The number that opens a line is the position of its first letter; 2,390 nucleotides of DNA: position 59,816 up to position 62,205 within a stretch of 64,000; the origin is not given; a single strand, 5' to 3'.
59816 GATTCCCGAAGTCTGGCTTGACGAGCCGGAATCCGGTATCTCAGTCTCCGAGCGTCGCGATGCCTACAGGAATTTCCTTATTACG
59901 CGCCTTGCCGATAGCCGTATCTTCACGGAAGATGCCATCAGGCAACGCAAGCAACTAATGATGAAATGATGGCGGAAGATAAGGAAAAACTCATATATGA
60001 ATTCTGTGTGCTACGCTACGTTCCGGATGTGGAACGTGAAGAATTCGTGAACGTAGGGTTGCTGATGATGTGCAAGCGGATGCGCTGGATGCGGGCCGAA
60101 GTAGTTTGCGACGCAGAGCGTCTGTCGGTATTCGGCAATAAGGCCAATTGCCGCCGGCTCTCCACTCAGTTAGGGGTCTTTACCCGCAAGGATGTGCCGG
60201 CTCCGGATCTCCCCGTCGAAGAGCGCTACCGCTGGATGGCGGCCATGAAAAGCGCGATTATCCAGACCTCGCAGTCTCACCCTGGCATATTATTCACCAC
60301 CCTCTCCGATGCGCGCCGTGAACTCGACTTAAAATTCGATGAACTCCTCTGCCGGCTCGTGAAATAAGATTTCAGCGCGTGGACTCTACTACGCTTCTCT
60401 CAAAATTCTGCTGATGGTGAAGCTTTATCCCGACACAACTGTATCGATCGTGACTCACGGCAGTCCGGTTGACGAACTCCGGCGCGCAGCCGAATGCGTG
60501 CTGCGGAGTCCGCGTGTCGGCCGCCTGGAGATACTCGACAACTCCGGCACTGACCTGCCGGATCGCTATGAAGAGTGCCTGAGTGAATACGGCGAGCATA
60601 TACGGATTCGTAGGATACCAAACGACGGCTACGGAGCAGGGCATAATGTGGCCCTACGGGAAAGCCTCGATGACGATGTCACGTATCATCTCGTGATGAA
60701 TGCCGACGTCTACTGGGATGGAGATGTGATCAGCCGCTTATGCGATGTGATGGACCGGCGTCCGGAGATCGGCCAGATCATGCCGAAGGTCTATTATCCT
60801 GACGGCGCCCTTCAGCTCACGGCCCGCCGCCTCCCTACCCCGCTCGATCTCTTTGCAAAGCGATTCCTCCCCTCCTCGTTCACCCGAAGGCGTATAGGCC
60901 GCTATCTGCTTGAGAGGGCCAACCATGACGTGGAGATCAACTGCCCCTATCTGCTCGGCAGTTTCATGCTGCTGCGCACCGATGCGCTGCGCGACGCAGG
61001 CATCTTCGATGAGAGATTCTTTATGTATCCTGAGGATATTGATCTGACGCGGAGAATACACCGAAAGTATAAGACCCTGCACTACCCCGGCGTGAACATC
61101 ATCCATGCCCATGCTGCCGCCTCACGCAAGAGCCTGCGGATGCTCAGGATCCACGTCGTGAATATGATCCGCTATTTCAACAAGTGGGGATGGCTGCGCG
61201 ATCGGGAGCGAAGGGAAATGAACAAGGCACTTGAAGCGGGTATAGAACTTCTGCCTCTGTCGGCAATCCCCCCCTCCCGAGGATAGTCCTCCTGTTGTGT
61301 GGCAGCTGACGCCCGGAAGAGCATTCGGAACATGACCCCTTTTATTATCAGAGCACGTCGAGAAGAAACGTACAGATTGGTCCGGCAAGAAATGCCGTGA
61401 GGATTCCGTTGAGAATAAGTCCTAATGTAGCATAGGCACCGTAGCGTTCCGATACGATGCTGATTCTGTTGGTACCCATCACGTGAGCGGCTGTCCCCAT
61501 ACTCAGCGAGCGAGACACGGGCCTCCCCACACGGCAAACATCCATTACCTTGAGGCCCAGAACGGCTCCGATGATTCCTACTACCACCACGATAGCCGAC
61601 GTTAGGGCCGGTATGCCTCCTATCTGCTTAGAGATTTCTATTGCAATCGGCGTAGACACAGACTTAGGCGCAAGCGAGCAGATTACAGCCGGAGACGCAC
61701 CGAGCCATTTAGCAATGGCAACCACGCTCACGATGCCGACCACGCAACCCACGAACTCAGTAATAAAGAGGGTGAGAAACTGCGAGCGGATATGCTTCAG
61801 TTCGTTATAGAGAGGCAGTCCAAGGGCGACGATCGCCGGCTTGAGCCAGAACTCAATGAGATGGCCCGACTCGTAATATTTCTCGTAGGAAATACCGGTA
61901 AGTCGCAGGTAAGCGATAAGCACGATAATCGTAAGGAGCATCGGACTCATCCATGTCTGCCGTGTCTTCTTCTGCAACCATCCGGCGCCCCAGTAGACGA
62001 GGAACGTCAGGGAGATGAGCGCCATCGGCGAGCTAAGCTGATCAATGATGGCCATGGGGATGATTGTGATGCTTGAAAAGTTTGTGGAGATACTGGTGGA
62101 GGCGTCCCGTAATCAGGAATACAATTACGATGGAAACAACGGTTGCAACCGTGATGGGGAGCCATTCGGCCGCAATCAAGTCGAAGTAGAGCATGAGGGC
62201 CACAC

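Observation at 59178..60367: Translationally coupled standalone HipA_C-like kinase + DUF3037 gene pair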

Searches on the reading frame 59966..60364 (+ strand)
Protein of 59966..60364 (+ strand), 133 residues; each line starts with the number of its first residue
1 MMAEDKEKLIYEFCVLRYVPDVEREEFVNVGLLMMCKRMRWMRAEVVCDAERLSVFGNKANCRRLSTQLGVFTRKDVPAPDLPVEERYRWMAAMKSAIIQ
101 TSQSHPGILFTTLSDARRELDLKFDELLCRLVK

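Call 3: search_protein_families(library=pfam, proteins=[window:59966-60364:+], max_evalue=0.01)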
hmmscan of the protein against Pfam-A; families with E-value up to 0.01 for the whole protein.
window:59966-60364:+ (133 aa): 2 families
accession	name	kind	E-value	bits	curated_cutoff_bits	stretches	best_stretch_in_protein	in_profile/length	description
PF11236.13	DUF3037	-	1e-21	77.8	22.6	1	13-109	1-103/118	Protein of unknown function (DUF3037)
PF02812.23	ELFV_dehydrog_N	-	0.0098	16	25.3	0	17-91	40-123/129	Glu/Leu/Phe/Val dehydrogenase, dimerisation domain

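Call 4: search_protein_families(library=ncbifam, proteins=[window:59966-60364:+], max_evalue=0.01)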
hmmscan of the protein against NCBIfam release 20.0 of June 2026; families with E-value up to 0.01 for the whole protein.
window:59966-60364:+ (133 aa): 1 family
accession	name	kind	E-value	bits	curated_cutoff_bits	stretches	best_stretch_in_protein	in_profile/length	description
NF041398.1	GluDhGdhB_Halo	equivalog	5.6e-05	22.2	620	1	16-109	69-169/410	glutamate dehydrogenase GdhB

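Call 5: search_protein_families(library=padloc, proteins=[window:59966-60364:+], max_evalue=0.1)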
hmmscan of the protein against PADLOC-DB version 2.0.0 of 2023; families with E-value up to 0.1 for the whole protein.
window:59966-60364:+ (133 aa): 1 family
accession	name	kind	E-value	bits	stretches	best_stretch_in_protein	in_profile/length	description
PDLC04767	PDC-M66B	-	2.5e-12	44.8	1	11-74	4-67/281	-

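Call 6: search_protein_families(library=phrogs, proteins=[window:59966-60364:+], max_evalue=0.1)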
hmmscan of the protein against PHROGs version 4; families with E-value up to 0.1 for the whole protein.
window:59966-60364:+ (133 aa): 1 family
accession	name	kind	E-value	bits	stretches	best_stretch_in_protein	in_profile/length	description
phrog_5137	-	unknown function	1.3e-08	36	1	10-46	4-40/279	-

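Call 8: search_solved_structures(query=window:59966-60364:+, max_evalue=10, show_alignments=2)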
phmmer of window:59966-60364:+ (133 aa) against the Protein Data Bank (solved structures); distinct sequences matched with E-value up to 10: 1.
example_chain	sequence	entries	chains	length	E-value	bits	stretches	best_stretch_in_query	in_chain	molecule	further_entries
5cfe_A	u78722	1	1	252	1.1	12.6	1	84-124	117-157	Exodeoxyribonuclease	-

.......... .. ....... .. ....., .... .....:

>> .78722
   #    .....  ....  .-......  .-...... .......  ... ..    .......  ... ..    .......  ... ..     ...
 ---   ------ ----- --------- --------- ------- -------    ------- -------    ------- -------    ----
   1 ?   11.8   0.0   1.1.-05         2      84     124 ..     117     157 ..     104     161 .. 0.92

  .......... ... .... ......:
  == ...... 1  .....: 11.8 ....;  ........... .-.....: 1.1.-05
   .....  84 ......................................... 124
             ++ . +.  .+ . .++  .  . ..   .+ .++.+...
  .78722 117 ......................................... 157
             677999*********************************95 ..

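Call 19: find_homologous_proteins(query=window:59966-60364:+, max_evalue=0.001)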
Query window:59966-60364:+ (133 aa): 193 proteins with E <= 0.001 among 204 candidates; the best 120 are listed.
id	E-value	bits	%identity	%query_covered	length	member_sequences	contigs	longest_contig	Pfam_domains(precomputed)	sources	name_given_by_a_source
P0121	3.0e-83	294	100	100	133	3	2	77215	PF11236.14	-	-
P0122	3.1e-47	178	63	99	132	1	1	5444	PF11236.14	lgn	-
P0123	5.7e-47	177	62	99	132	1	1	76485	PF11236.14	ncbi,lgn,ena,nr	ncbi:MAG: DUF3037 domain-containing protein [Muribaculaceae bacterium]|nr:DUF3037 domain-containing 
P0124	6.1e-47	177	65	95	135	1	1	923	PF11236.14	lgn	-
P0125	9.5e-47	176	65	95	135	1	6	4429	PF11236.14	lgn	-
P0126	6.4e-46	173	58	98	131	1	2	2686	PF11236.14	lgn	-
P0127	6.5e-46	173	64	95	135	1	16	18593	PF11236.14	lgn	-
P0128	7.4e-46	173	62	98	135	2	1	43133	PF11236.14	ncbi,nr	ncbi:MAG: DUF3037 domain-containing protein [Muribaculaceae bacterium]|nr:DUF3037 domain-containing 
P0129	8.3e-46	173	64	95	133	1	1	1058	PF11236.14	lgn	-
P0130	2.1e-45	172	65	95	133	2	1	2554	PF11236.14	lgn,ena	-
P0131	3.6e-45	171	62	96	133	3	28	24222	PF11236.14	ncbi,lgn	-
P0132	1.1e-44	169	63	95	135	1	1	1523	PF11236.14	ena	-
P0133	1.8e-44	169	63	99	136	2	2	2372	PF11236.14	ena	-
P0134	1.9e-44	169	62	95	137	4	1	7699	PF11236.14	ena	-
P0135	2.3e-44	168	63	95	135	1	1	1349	PF11236.14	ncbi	-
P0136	3.7e-44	168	63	99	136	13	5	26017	PF11236.14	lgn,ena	-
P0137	5.2e-44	167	63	99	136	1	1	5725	PF11236.14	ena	-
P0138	5.6e-44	167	63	99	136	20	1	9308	PF11236.14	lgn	-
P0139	6.0e-44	167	62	95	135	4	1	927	PF11236.14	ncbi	-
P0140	1.3e-43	166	63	99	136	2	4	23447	PF11236.14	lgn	-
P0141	1.5e-43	166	62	95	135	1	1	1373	PF11236.14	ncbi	-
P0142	1.8e-43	166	59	99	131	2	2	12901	PF11236.14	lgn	-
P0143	1.8e-43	165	63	99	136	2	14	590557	PF11236.14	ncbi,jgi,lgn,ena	jgi:hypothetical protein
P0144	2.1e-43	165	62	95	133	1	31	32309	PF11236.14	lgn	-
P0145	2.2e-43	165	60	95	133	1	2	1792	PF11236.14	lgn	-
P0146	2.4e-43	165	66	95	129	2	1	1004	PF11236.14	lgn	-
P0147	3.3e-43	165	62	95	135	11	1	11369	PF11236.14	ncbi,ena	-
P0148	4.7e-43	164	60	96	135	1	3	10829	PF11236.14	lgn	-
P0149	6.1e-43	164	66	95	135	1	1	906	PF11236.14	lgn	-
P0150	1.0e-42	163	61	99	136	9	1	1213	PF11236.14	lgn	-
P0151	1.2e-42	163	66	93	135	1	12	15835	PF11236.14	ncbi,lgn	-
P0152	1.2e-42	163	62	95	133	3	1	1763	PF11236.14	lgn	-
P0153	1.9e-42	162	58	98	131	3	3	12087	PF11236.14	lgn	-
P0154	3.0e-42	162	60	95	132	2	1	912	PF11236.14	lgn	-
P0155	3.4e-42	161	62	95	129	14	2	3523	PF11236.14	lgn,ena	-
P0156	4.3e-42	161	64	98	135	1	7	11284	PF11236.14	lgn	-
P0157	4.5e-42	161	62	95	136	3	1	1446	PF11236.14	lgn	-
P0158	4.6e-42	161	63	93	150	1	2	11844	PF11236.14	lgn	-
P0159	5.1e-42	161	64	95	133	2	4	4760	PF11236.14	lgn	-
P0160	6.9e-42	160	60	94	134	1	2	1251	PF11236.14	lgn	-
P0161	7.3e-42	160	59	98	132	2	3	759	PF11236.14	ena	-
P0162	1.5e-41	159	60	95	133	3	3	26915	PF11236.14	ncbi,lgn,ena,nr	ncbi:MAG: DUF3037 domain-containing protein [Muribaculaceae bacterium]|nr:DUF3037 domain-containing 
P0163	1.6e-41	159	61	96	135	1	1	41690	PF11236.14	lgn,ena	-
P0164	1.7e-41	159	62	96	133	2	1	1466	PF11236.14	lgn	-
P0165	1.7e-41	159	61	95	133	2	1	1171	PF11236.14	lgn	-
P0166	2.0e-41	159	61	95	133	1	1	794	PF11236.14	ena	-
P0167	2.4e-41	159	58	95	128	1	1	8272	PF11236.14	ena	-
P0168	2.5e-41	159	60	98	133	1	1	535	PF11236.14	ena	-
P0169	3.1e-41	158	59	95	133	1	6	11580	PF11236.14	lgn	-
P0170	3.2e-41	158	58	95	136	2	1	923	PF11236.14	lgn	-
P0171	3.3e-41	158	64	95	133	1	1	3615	PF11236.14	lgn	-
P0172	3.4e-41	158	63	96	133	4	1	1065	PF11236.14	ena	-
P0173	4.4e-41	158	61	94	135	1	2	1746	PF11236.14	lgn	-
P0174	5.0e-41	158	61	94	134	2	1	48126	PF11236.14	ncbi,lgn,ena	-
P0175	5.2e-41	158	60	95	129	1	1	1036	PF11236.14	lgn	-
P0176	5.3e-41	158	57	98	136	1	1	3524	PF11236.14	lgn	-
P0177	6.3e-41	157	55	99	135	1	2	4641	PF11236.14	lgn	-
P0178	6.6e-41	157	60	91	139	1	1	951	PF11236.14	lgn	-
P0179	6.9e-41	157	60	95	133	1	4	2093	PF11236.14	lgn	-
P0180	7.7e-41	157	59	96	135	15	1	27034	PF11236.14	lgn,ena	-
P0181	1.1e-40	157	59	94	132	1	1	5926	PF11236.14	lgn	-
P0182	1.1e-40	157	63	95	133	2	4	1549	PF11236.14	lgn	-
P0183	1.1e-40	156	54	98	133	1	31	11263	PF11236.14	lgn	-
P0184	1.5e-40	156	56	97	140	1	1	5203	PF11236.14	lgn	-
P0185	1.6e-40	156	59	97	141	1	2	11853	PF11236.14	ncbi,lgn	-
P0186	1.8e-40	156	60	97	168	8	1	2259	PF11236.14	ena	-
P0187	1.9e-40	156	57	98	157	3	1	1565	PF11236.14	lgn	-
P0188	3.5e-40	155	58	96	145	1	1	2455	PF11236.14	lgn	-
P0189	4.0e-40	155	61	96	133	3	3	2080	PF11236.14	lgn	-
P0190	4.2e-40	155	61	96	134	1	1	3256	PF11236.14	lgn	-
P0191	4.3e-40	155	59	95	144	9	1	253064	PF11236.14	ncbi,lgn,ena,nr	ncbi:MAG: DUF3037 domain-containing protein [Bacteroidales bacterium]|nr:DUF3037 domain-containing p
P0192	4.3e-40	155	61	95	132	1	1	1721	PF11236.14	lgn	-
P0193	6.3e-40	154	55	98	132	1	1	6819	PF11236.14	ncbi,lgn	-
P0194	7.4e-40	154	56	95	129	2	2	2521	PF11236.14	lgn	-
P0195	8.3e-40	154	56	95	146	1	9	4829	PF11236.14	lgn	-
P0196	8.6e-40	154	56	95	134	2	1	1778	PF11236.14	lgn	-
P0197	1.3e-39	153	58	95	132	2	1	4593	PF11236.14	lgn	-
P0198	1.8e-39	153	59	95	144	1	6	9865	PF11236.14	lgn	-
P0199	2.1e-39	152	57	99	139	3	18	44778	PF11236.14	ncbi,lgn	-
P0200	2.3e-39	152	62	95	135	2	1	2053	PF11236.14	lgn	-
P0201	2.4e-39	152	55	96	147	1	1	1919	PF11236.14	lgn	-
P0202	2.6e-39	152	61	95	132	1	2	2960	PF11236.14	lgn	-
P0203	2.6e-39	152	60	95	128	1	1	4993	PF11236.14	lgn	-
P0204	3.2e-39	152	56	95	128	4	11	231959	PF11236.14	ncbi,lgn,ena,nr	ncbi:MAG: DUF3037 domain-containing protein [Bacteroides sp.]|nr:DUF3037 domain-containing protein [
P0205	3.8e-39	152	59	95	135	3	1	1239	PF11236.14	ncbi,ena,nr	ncbi:MAG: DUF3037 domain-containing protein [Muribaculaceae bacterium]|nr:DUF3037 domain-containing 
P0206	4.7e-39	151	52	95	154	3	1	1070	PF11236.14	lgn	-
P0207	4.7e-39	151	54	99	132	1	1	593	PF11236.14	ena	-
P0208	5.8e-39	151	58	95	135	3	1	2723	PF11236.14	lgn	-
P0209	8.3e-39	150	56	97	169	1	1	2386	PF11236.14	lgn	-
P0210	8.8e-39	150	56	96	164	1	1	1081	PF11236.14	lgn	-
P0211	9.9e-39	150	57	95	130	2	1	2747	PF11236.14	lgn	-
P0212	1.2e-38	150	54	99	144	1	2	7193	PF11236.14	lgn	-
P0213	1.6e-38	150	54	99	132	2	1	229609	PF11236.14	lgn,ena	-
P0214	1.7e-38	149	58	96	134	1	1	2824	PF11236.14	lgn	-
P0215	1.9e-38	149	52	98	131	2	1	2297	PF11236.14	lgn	-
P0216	2.3e-38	149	58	95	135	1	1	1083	PF11236.14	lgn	-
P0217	2.3e-38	149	53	98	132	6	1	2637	PF11236.14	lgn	-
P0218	3.3e-38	149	57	95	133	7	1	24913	PF11236.14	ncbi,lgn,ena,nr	ncbi:MAG: DUF3037 domain-containing protein [Muribaculaceae bacterium]|nr:DUF3037 domain-containing 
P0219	3.6e-38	148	55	98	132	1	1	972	PF11236.14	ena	-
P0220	5.8e-38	148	56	95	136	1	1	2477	PF11236.14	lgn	-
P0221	5.9e-38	148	57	95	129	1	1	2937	PF11236.14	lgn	-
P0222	5.9e-38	148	51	96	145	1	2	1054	PF11236.14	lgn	-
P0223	6.2e-38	148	57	95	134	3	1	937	PF11236.14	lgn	-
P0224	6.2e-38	148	58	95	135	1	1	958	PF11236.14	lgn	-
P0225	7.3e-38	147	54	95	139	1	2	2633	PF11236.14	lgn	-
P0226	8.4e-38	147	56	93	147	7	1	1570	PF11236.14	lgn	-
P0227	9.6e-38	147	54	98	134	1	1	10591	PF11236.14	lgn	-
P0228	1.0e-37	147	50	96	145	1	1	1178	PF11236.14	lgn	-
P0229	1.1e-37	147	56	95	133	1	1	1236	PF11236.14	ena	-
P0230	1.2e-37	147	60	95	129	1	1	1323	PF11236.14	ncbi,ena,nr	ncbi:MAG: DUF3037 domain-containing protein [Paramuribaculum sp.]|nr:DUF3037 domain-containing prote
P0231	1.3e-37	147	58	95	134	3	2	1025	PF11236.14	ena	-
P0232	1.5e-37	146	54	95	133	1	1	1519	PF11236.14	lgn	-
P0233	1.6e-37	146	57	95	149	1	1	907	PF11236.14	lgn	-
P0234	2.3e-37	146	57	95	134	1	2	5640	PF11236.14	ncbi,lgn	-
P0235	4.0e-37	145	53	98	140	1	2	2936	PF11236.14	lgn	-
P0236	4.2e-37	145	55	98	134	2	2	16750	PF11236.14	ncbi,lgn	-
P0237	4.6e-37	145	55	96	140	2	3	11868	PF11236.14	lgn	-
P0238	4.9e-37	145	58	94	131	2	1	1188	PF11236.14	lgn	-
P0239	5.0e-37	145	55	96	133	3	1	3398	PF11236.14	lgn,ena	-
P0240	5.2e-37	145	56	95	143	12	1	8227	PF11236.14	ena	-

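Call 35: predict_structure(alignment_id=A1)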
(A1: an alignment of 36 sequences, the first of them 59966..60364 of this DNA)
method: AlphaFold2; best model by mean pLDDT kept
length: 133 residues; sequences in the alignment: 36
mean_pLDDT: 91.3   pTM: 0.85
mean pLDDT of the five models: 91.3, 90.2, 89.5, 89.4, 77.5
residues with pLDDT >= 90: 95; 70-90: 33; 50-70: 4; < 50: 1
segments of 3 or more residues with pLDDT < 50: none
pLDDT, mean of each block of 10 residues (from residue 1): 81 95 86 97 94 79 90 89 95 89 96 97 98 95
secondary structure, 60 per line:
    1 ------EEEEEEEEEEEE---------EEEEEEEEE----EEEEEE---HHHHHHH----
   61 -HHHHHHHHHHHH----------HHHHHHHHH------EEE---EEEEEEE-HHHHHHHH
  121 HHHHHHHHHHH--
elements in order: E7-18 E28-36 E41-46 H50-56 H62-73 H84-92 E99-101 E105-111 H113-131

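Call 39: fold_search(model_id=the predicted structure, library=pdb)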
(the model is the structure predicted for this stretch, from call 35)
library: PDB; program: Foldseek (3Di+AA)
matches with E <= 10: 183; with E <= 0.001: 0
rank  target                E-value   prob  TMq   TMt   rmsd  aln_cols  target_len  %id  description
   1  5cy4_A                1.7e-01  0.14  0.24  0.20  12.2       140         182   12  Crystal structure of an oligoribonuclease from Acinetobacter baumannii (released 2015-08-19)
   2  5cy4_B                2.5e-01  0.16  0.27  0.22  11.8       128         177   11  Crystal structure of an oligoribonuclease from Acinetobacter baumannii (released 2015-08-19)
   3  5cy4_D                4.2e-01  0.10  0.24  0.20  12.1       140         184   11  Crystal structure of an oligoribonuclease from Acinetobacter baumannii (released 2015-08-19)
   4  6sty_B                6.5e-01  0.13  0.24  0.19   5.3        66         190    6  Human REXO2 exonuclease in complex with RNA. (released 2020-04-29)
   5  6sty_D                7.3e-01  0.13  0.24  0.18   4.9        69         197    9  Human REXO2 exonuclease in complex with RNA. (released 2020-04-29)
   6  7wik_B                8.8e-01  0.08  0.24  0.19  12.0       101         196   11  Crystal structure of oligoribonuclease of Mycobacterium smegmatis mc2 155 (released 2022-12-21)
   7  6j7z_B                9.4e-01  0.11  0.24  0.20   5.3        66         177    6  Human mitochondrial Oligoribonuclease in complex with RNA (released 2019-08-28)
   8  6n6i_A                1.0e+00  0.10  0.24  0.19   5.5        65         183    6  Human REXO2 bound to pGG (released 2019-06-12)
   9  8x15_Q                1.1e+00  0.01  0.14  0.06  18.0       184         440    9  Structure of nucleosome-bound SRCAP-C in the apo state (released 2024-03-06)
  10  8v5l_A                1.2e+00  0.03  0.22  0.23  15.9       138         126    9  Structure of the Varicella Zoster Virus (VZV) gI binding domain of glycoprotein E (gE) in complex with human Fab 1A2 a (released 2024-10-09)
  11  5c50_B                1.4e+00  0.03  0.19  0.15  17.0       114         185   13  Crystal structure of the complex of human Atg101-Atg13 HORMA domain (released 2015-10-14)
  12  1hl6_D                1.6e+00  0.02  0.16  0.15  16.9       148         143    8  A novel mode of RBD-protein recognition in the Y14-mago complex (released 2003-05-08)
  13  4v3e_B                1.6e+00  0.02  0.14  0.11  15.6       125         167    6  The CIDRa domain from IT4var07 PfEMP1 bound to endothelial protein C receptor (released 2014-12-17)
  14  6ww7_I                1.7e+00  0.14  0.25  0.22   3.0        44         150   11  Structure of the human ER membrane protein complex in a lipid nanodisc (released 2020-05-27)
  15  5xuy_C                1.7e+00  0.04  0.21  0.16  17.5       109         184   10  Crystal structure of ATG101-ATG13HORMA (released 2018-07-04)
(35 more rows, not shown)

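Call 68: fold_search(model_id=the predicted structure, library=viral)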
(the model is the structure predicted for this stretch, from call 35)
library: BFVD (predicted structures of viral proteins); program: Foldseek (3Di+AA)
matches with E <= 10: 438; with E <= 0.001: 2
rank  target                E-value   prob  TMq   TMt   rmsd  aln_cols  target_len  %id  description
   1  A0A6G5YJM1            3.1e-04  1.00  0.55  0.40   7.2       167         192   13  (no name in the UniProt tables at hand)
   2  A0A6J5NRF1            3.3e-04  1.00  0.53  0.56   4.5       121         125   11  Uncharacterized protein [uncultured Caudovirales phage]
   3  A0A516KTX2            1.6e-03  1.00  0.51  0.29   5.5       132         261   16  (no name in the UniProt tables at hand)
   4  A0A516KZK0            1.2e-02  1.00  0.53  0.28   5.2       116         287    9  (no name in the UniProt tables at hand)
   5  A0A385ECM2            4.9e-02  0.77  0.39  0.43   6.7       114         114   10  Uncharacterized protein [Caulobacter phage CcrPW]
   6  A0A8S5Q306            1.3e-01  0.11  0.22  0.22  16.6       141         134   13  Uncharacterized protein [Siphoviridae sp. ctLqe90]
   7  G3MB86                2.1e-01  0.38  0.36  0.38   9.2       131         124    5  Gp16 [Bacillus phage G]
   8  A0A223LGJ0            2.2e-01  0.06  0.19  0.10  16.1       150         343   10  Uncharacterized protein [Erwinia phage vB_EamM_RisingSun]
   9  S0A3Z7                2.4e-01  0.10  0.24  0.26  13.3       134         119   15  Uncharacterized protein [Cellulophaga phage phi14:2]
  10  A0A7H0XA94            2.8e-01  0.21  0.26  0.36  10.2       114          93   10  (no name in the UniProt tables at hand)
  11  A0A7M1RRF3            2.8e-01  0.13  0.23  0.30  12.4       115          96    7  Double-strand binding protein [Bacillus phage DLc1]
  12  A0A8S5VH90            3.7e-01  0.07  0.22  0.09   9.9       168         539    6  Uncharacterized protein [Myoviridae sp. ctkfK18]
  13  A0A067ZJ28            4.1e-01  0.13  0.28  0.15  13.3       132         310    9  (no name in the UniProt tables at hand)
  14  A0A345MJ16            4.1e-01  0.07  0.21  0.21  15.0       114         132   10  Uncharacterized protein [Gordonia phage Daredevil]
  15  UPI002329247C         4.4e-01  0.08  0.17  0.21  15.3       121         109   12  (no name look-up for this kind of identifier)
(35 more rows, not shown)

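Call 92: search_solved_structures(query=A1, max_evalue=1)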
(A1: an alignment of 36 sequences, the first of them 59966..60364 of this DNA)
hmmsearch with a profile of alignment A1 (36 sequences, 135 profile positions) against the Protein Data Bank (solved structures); distinct sequences matched with E-value up to 1: 2.
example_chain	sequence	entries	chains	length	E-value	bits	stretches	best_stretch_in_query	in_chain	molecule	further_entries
1awe_A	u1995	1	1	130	0.3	14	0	7-95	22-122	SOS1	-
1pms_A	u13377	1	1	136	0.79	12.7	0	7-95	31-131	SOS 1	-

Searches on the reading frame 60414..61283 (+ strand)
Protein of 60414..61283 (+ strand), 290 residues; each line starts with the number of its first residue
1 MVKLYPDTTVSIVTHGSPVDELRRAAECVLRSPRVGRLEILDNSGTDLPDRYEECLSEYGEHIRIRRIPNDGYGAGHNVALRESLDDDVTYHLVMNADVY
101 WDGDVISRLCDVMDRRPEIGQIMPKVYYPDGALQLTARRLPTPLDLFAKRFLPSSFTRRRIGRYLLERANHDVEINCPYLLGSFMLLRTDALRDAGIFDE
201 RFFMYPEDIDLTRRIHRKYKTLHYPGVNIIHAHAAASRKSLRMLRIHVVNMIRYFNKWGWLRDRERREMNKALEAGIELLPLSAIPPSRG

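Call 3: search_protein_families(library=pfam, proteins=[window:60414-61283:+], max_evalue=0.01)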
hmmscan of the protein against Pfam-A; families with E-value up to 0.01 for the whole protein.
window:60414-61283:+ (290 aa): 4 families
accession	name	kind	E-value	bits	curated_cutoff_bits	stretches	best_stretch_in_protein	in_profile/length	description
PF00535.33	Glycos_transf_2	-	1.9e-08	34.9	23.3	1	10-193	2-165/168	Glycosyl transferase family 2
PF13632.12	Glyco_trans_2_3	-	1.3e-05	25.6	27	1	93-233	3-124/198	Glycosyl transferase family group 2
PF13641.12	Glyco_tranf_2_3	-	0.00019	22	27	1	93-238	91-218/230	Glycosyltransferase like family 2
PF10111.15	Glyco_tranf_2_2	-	0.0031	17.5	27.3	1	160-235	145-220/276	Glycosyltransferase like family 2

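Call 4: search_protein_families(library=ncbifam, proteins=[window:60414-61283:+], max_evalue=0.01)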
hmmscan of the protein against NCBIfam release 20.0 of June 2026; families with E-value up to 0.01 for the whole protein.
window:60414-61283:+ (290 aa): 4 families
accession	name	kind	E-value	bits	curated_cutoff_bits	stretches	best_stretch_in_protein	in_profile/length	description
TIGR03965.1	mycofact_glyco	equivalog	0.00038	19.5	280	1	177-236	226-285/467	mycofactocin biosynthesis glycosyltransferase MftF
TIGR01556.1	rhamnosyltran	subfamily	0.0017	17.6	200.55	0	37-220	23-188/281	rhamnosyltransferase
NF003961.0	PRK05454.2-4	equivalog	0.0058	15.1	583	1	64-138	198-272/643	glucans biosynthesis glucosyltransferase MdoH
NF003963.0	PRK05454.2-6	equivalog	0.0059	15.1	884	1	66-121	196-251/610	glucans biosynthesis glucosyltransferase MdoH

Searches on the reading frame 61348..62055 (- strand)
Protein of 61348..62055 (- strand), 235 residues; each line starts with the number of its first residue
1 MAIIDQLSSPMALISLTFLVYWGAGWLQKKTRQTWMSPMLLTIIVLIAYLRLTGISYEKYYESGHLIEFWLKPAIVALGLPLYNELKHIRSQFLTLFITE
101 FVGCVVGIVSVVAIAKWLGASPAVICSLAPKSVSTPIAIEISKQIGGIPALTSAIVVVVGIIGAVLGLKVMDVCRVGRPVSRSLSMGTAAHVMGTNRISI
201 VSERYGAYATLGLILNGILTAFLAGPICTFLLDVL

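Call 3: search_protein_families(library=pfam, proteins=[window:61348-62055:-], max_evalue=0.01)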
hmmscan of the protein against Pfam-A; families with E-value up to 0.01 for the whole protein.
window:61348-62055:- (235 aa): 1 family
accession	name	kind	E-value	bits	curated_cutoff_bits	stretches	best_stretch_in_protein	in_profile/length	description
PF04172.21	LrgB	-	9.7e-72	241.2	25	1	17-227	1-211/214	LrgB-like family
